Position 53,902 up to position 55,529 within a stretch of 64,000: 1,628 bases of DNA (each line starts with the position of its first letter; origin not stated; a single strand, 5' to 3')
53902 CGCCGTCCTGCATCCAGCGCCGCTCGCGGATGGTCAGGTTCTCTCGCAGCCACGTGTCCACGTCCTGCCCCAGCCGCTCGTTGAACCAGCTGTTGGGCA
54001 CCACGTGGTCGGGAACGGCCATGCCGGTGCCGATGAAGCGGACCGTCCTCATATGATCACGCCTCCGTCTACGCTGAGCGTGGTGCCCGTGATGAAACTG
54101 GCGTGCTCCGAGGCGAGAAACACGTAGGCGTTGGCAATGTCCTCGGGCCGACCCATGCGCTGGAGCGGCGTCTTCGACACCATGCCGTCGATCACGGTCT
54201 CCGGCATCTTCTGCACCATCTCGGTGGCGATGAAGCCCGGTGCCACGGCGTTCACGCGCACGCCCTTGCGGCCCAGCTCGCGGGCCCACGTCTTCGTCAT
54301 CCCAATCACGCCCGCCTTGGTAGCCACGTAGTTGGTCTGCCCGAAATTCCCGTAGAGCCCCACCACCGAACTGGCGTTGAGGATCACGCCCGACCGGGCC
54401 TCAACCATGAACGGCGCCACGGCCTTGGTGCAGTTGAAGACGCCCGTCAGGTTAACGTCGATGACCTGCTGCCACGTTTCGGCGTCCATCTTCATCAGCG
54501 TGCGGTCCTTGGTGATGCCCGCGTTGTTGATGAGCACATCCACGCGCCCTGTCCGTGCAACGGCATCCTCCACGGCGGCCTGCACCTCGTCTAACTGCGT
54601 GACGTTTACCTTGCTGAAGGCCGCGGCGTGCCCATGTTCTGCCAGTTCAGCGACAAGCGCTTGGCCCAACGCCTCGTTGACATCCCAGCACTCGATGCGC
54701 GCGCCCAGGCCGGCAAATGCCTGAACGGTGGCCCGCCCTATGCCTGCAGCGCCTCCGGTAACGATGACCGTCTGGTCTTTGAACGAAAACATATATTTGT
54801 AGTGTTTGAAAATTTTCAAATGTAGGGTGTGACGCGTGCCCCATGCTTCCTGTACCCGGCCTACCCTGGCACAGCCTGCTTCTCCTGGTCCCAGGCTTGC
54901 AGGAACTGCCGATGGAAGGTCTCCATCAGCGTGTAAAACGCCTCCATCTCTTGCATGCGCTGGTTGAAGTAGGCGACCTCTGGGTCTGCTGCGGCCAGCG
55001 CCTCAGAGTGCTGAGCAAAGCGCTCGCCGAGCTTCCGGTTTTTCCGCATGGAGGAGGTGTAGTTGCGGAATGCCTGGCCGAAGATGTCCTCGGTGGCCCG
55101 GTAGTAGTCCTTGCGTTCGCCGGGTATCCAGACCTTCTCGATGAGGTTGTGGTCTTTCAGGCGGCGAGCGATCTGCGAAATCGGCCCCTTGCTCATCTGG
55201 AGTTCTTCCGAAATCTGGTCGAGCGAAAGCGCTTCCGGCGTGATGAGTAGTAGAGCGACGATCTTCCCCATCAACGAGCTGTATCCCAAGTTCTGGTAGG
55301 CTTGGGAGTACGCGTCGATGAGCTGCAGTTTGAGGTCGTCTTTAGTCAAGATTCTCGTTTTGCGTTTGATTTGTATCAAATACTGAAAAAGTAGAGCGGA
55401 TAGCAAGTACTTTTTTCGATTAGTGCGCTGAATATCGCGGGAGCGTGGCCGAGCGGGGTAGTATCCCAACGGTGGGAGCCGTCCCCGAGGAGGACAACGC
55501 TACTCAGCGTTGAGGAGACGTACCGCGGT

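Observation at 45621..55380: Ten-gene regulator-led locus with an Ole/beta-lactone-like enzyme set embedded in an envelope-spanning uptake-like context; no characterised pathway recognised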

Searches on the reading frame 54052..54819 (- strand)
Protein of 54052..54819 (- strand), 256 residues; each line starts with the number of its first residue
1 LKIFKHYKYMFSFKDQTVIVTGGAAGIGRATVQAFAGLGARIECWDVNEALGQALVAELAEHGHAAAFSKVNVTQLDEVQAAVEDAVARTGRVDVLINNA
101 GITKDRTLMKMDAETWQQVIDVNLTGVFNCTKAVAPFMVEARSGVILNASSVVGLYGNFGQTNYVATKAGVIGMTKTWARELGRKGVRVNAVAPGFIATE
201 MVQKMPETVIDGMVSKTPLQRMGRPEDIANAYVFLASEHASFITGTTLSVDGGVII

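Call 4: search_protein_families(library=pfam, max_evalue=0.01, proteins=[window:54052-54819:-])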
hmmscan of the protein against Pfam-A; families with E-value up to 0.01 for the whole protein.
seq(256 aa): 6 families
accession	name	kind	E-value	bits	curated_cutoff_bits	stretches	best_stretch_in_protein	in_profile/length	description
PF13561.12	adh_short_C2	-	6.2e-69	232.6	27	1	23-254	1-235/236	Enoyl-(Acyl carrier protein) reductase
PF00106.31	adh_short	-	2.1e-62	210.5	26.6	1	16-207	1-192/195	short chain dehydrogenase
PF08659.16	KR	-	2e-20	73.9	22.6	1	17-189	2-173/180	KR domain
PF23441.1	SDR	-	6.7e-06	26.1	27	1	16-255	8-256/258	SDR-like rossmann domain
PF01370.27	Epimerase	-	3.9e-05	23.6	20.9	1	18-161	1-124/240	NAD dependent epimerase/dehydratase family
PF03435.24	Sacchrp_dh_NADP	-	0.0014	19.4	25.1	1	23-124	5-100/129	Saccharopine dehydrogenase NADP binding domain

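Call 5: search_protein_families(library=ncbifam, max_evalue=0.001, proteins=[window:54052-54819:-])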
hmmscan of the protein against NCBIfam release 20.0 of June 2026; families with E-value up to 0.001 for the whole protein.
seq(256 aa): 234 families (the best 25 are shown)
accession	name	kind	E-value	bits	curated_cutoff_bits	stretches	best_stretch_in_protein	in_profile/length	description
NF004198.0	PRK05653.1-3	equivalog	8.6e-91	303.8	296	1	12-255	4-247/248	3-oxoacyl-ACP reductase FabG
TIGR01830.1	3oxo_ACP_reduc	equivalog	2.3e-90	302.5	297.75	1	18-254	1-238/239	3-oxoacyl-[acyl-carrier-protein] reductase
NF004197.0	PRK05653.1-1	equivalog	1.7e-82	276.8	332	1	13-255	5-247/249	3-oxoacyl-ACP reductase FabG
NF009466.0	PRK12826.1-2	subfamily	4.3e-76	255.6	222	1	15-254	3-244/248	3-oxoacyl-ACP reductase FabG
TIGR01829.1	AcAcCoA_reduct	subfamily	5.1e-75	252.2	302.1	1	18-254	3-240/242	acetoacetyl-CoA reductase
NF009546.0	PRK12935.1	equivalog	6.5e-70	235.5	418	1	12-254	3-245/247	acetoacetyl-CoA reductase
NF009464.0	PRK12824.1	subfamily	7.3e-70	235.4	269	1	16-254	3-242/245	3-oxoacyl-ACP reductase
NF004199.0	PRK05653.1-4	equivalog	8.6e-70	235.1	301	1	12-255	2-246/247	3-oxoacyl-ACP reductase FabG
NF005559.1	PRK07231.1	subfamily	1.8e-69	234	215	1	13-255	2-248/249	glucose 1-dehydrogenase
NF006072.0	PRK08217.1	subfamily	6.2e-68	229.3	298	1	13-255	3-252/253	3-ketoacyl-(acyl-carrier-protein) reductase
NF052558.1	MBtsdlDhBudC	equivalog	6.7e-68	228.9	270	1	13-254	1-241/250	meso-2,3-butanediol dehydrogenase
NF009468.0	PRK12826.1-4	equivalog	1.3e-66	224.9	318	1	11-255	3-248/256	SDR family oxidoreductase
NF004791.0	PRK06138.1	equivalog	2.3e-65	220.4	312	1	13-255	3-250/252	SDR family oxidoreductase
NF004818.0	PRK06172.1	equivalog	4e-65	219.7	336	1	11-255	3-251/253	SDR family oxidoreductase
NF053701.1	CsHdxCHCADhChcB2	equivalog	2.9e-63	213.6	350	1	13-254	1-242/245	cis-4-hydroxycyclohexanecarboxylate dehydrogenase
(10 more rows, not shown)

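Call 70: search_solved_structures(query=window:54052-54792:-, max_evalue=1e-45)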
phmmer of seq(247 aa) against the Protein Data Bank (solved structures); distinct sequences matched with E-value up to 1e-45: 66 (the best 60 are shown).
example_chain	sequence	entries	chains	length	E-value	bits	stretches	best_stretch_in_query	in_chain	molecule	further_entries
4nbw_A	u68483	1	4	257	1e-86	293.8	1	7-247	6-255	Short-chain dehydrogenase/reductase SDR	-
4nbu_A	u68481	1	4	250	6e-78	265.1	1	4-246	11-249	3-oxoacyl-(Acyl-carrier-protein) reductase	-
4nbv_A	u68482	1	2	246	2.4e-77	263.1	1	6-245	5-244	3-oxoacyl-[acyl-carrier-protein] reductase putative short-chain dehydrogenases/reductases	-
2et6_A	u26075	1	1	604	3.3e-72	246.3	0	3-188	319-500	(3R)-hydroxyacyl-CoA dehydrogenase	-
4jro_A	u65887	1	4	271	6.4e-68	232.3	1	5-246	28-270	FabG protein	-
3osu_A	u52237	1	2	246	1.1e-63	218.4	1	8-245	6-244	3-oxoacyl-[acyl-carrier-protein] reductase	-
3sj7_A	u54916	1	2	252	1.4e-63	218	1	7-245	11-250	3-oxoacyl-(Acyl-carrier-protein) reductase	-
4rzh_A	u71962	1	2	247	1.4e-62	214.8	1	5-246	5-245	3-oxoacyl-[acyl-carrier protein] reductase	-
2uvd_A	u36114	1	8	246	5.3e-61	209.6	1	5-246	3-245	3-OXOACYL-(ACYL-CARRIER-PROTEIN) REDUCTASE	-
4nbt_A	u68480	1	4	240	1.8e-60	207.9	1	5-245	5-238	3-oxoacyl-[acyl-carrier-protein] reductase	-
3ftp_A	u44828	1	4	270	5.8e-57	196.4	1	6-246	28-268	3-oxoacyl-[acyl-carrier protein] reductase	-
4dml_A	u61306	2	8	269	8.8e-57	195.8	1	5-246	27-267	3-oxoacyl-[acyl-carrier-protein] reductase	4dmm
5cdy_A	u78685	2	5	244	9.1e-57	195.8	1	3-245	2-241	3-oxoacyl-[acyl-carrier protein] reductase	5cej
2hq1_A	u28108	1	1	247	1e-56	195.6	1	4-246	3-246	Glucose/ribitol dehydrogenase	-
4m8s_A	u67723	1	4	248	1.9e-56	194.8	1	7-246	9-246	Putative 3-oxoacyl-[acyl-carrier protein] reductase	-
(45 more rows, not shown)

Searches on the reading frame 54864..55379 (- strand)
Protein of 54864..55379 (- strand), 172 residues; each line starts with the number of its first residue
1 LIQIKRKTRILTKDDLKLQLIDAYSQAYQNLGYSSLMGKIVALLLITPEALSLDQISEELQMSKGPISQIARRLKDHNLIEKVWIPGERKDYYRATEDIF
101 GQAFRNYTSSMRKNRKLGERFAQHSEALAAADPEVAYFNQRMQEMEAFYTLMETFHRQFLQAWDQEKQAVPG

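Call 4: search_protein_families(library=pfam, max_evalue=0.01, proteins=[window:54864-55379:-])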
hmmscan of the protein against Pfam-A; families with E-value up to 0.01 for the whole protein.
seq(172 aa): 3 families
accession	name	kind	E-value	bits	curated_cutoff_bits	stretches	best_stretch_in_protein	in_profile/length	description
PF12802.13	MarR_2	-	0.00024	21.6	27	1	46-83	16-53/61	MarR family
PF03551.20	PadR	-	0.0052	17.2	27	1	54-98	20-68/75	Transcriptional regulator PadR-like family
PF13412.12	HTH_24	-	0.0094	16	21.9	0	51-81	18-48/48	Winged helix-turn-helix DNA-binding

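Call 5: search_protein_families(library=ncbifam, max_evalue=0.001, proteins=[window:54864-55379:-])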
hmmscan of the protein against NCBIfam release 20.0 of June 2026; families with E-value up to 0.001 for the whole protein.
seq(172 aa): 1 family
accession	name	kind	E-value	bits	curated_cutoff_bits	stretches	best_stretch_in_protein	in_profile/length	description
NF047500.1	choline_R_CudC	equivalog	3.1e-15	56.4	218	1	15-114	6-104/171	choline uptake/conversion transcriptional regulator CudC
